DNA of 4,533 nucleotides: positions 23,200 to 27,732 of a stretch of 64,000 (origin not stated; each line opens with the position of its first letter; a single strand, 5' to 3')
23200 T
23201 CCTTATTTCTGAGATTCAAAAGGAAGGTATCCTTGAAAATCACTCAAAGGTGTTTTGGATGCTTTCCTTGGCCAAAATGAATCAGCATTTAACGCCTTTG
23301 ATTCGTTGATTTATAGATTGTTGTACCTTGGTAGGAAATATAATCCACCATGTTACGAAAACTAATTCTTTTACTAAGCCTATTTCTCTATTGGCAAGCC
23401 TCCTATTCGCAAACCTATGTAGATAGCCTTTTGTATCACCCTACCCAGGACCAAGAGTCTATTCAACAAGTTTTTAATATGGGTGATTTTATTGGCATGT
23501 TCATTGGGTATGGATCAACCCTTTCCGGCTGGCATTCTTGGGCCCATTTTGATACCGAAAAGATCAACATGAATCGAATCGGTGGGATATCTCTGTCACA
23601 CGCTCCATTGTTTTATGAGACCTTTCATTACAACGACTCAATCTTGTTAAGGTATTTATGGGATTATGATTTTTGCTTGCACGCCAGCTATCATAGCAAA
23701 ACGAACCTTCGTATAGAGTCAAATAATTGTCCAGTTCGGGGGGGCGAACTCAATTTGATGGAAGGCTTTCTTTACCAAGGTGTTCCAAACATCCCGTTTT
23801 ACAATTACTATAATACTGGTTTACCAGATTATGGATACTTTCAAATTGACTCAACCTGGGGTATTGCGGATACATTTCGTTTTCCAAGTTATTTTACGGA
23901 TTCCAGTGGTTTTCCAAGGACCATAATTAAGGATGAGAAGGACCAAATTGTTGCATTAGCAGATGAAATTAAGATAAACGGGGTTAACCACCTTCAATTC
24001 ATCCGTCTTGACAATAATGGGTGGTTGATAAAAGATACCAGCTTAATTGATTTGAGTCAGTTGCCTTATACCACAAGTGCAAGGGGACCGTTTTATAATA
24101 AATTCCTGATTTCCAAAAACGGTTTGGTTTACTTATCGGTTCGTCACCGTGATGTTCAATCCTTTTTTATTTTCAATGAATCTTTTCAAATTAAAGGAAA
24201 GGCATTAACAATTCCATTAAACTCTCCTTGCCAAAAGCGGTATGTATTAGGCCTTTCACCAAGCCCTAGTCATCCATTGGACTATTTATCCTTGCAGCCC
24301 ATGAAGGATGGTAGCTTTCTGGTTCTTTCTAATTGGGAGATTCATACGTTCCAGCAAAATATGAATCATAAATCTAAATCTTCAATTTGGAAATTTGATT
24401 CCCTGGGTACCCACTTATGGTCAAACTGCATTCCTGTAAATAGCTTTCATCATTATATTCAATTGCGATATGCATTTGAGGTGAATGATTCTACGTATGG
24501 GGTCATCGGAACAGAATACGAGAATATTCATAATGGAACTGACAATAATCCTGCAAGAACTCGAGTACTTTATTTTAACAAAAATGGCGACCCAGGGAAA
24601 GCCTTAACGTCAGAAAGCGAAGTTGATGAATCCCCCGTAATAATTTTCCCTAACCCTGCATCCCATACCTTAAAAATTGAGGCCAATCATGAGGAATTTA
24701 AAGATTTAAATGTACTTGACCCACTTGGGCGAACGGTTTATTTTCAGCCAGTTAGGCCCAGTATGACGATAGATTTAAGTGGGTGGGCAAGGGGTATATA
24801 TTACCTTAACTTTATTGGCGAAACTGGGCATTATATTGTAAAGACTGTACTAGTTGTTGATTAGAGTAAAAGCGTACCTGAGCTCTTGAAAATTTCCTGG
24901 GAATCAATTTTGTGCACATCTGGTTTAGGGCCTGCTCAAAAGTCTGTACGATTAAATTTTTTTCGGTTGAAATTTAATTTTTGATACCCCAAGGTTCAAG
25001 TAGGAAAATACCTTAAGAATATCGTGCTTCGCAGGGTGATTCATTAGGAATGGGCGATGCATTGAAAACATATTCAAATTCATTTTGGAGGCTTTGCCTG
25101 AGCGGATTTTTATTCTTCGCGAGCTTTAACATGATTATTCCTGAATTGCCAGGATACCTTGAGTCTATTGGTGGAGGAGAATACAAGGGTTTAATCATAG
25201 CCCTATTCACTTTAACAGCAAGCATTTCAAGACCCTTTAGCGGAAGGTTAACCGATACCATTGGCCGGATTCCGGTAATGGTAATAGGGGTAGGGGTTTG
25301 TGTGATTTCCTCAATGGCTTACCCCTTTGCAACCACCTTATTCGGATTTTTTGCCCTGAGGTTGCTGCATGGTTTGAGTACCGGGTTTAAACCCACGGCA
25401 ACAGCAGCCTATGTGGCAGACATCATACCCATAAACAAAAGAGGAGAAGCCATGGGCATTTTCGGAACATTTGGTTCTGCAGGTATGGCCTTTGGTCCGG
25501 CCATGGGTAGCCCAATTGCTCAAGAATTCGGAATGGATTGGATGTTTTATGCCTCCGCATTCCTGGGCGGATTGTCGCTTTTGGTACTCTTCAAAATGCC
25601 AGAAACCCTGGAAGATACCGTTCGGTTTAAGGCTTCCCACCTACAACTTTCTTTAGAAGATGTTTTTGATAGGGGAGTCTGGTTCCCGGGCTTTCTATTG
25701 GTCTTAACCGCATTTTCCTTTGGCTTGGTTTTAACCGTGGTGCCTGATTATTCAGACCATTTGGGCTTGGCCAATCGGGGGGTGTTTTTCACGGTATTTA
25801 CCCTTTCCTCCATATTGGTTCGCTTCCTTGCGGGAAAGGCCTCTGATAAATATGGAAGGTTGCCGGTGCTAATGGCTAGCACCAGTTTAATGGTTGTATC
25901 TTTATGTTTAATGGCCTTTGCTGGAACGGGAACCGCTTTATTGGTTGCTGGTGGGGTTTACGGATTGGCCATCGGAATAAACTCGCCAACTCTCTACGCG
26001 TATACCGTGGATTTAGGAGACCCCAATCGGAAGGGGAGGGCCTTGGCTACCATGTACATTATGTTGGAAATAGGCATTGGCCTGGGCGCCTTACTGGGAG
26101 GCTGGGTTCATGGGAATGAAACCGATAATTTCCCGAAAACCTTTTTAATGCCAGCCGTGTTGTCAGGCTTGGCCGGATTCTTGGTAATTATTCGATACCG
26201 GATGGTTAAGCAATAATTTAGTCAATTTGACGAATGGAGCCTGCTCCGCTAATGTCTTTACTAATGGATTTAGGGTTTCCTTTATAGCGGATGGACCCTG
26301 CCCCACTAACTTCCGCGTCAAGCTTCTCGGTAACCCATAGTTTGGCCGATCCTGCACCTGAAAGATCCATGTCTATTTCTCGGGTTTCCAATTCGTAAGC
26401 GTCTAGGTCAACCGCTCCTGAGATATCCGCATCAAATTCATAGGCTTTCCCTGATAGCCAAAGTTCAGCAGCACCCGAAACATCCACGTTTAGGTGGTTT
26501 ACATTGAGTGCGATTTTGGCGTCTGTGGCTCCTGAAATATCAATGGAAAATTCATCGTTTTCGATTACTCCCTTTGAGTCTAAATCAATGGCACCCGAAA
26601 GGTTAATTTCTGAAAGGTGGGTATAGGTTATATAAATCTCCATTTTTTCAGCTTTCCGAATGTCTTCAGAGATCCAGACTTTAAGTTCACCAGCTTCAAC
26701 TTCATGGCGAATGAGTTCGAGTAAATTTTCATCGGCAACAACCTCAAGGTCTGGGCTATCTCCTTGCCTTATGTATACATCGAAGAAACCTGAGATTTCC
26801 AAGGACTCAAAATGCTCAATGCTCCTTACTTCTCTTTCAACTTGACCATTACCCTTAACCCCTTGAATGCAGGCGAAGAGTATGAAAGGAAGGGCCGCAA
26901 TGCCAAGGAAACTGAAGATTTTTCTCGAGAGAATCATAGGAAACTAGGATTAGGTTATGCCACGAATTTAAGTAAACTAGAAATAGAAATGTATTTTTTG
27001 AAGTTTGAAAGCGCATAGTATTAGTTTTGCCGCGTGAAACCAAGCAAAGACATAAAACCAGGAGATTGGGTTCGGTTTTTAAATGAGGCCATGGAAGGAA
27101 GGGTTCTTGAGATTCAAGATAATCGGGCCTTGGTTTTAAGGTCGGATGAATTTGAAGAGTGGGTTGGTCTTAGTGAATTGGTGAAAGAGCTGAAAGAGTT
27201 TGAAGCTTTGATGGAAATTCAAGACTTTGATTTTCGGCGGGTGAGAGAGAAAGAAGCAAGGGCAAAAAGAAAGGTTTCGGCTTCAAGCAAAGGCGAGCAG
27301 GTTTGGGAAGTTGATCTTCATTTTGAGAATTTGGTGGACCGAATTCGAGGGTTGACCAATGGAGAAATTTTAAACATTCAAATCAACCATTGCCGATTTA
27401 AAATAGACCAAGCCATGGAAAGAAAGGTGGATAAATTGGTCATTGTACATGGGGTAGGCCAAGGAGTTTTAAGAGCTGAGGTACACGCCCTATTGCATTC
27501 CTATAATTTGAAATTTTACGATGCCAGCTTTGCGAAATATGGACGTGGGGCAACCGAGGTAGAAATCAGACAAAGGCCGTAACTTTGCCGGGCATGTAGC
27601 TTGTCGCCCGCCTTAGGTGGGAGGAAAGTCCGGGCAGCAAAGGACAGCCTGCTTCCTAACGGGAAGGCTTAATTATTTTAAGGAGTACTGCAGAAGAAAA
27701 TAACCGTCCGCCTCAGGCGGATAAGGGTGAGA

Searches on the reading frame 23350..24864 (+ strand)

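Call 19: search_protein_families(library=pfam, proteins=[window:23350-24864:+], max_evalue=0.001)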
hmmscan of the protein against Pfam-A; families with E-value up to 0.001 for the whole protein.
window:23350-24864:+ (504 aa): 1 family
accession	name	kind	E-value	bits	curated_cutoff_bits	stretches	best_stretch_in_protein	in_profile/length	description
PF18962.6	Por_Secre_tail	-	5.1e-09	36.7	27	1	432-499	1-73/75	Secretion system C-terminal sorting domain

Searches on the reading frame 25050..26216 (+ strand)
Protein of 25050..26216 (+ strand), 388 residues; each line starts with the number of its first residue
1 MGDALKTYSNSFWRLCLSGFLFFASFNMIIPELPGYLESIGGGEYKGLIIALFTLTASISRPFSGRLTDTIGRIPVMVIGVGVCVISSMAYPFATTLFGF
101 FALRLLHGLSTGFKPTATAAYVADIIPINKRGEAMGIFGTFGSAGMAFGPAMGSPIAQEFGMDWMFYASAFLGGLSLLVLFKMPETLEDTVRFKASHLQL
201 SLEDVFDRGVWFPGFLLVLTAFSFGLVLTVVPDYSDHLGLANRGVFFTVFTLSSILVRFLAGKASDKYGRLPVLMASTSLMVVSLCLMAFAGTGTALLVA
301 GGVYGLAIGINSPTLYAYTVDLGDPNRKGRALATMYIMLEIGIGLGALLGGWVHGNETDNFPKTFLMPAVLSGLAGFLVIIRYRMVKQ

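Call 19: search_protein_families(library=pfam, proteins=[window:25050-26216:+], max_evalue=0.001)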
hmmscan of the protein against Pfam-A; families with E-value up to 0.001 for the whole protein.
window:25050-26216:+ (388 aa): 5 families
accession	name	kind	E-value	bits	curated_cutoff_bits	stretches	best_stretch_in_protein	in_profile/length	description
PF07690.21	MFS_1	-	1.8e-54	185.4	33.4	2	15-241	1-235/347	Major Facilitator Superfamily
PF00083.30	Sugar_tr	-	1e-18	68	22.3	2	46-186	48-194/452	Sugar (and other) transporter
PF12832.13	MFS_1_like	-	2.8e-12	46.8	25.2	3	215-355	219-363/373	MFS_1 like family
PF06609.19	TRI12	-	7.4e-07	28.4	23.2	1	31-180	65-215/599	Fungal trichothecene efflux pump (TRI12)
PF03209.21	PUCC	-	5e-06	26.2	21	1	279-354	69-148/401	PUCC protein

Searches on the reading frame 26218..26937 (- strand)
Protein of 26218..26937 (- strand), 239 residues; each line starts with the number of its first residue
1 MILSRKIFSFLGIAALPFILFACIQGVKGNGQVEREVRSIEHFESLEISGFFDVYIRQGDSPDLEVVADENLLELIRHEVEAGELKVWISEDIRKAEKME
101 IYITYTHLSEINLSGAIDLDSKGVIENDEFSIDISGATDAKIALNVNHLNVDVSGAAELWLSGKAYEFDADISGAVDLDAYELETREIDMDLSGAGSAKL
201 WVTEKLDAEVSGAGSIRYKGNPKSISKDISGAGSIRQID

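Call 19: search_protein_families(library=pfam, proteins=[window:26218-26937:-], max_evalue=0.001)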
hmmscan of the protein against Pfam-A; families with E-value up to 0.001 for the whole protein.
window:26218-26937:- (239 aa): 1 family
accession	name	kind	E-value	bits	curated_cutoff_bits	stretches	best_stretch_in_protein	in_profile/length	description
PF10988.14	DUF2807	-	5.3e-49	166.9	24.2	1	42-222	1-181/181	Putative auto-transporter adhesin, head GIN domain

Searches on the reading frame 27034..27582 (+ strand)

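Call 3: search_protein_families(library=pfam, proteins=[window:27034-27582:+], max_evalue=0.01)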
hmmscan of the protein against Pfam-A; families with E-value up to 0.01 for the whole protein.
window:27034-27582:+ (182 aa): 1 family
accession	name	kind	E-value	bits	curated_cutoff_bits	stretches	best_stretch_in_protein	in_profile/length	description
PF01713.27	Smr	-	2.8e-09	37.4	25.7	1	124-179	19-77/77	Smr domain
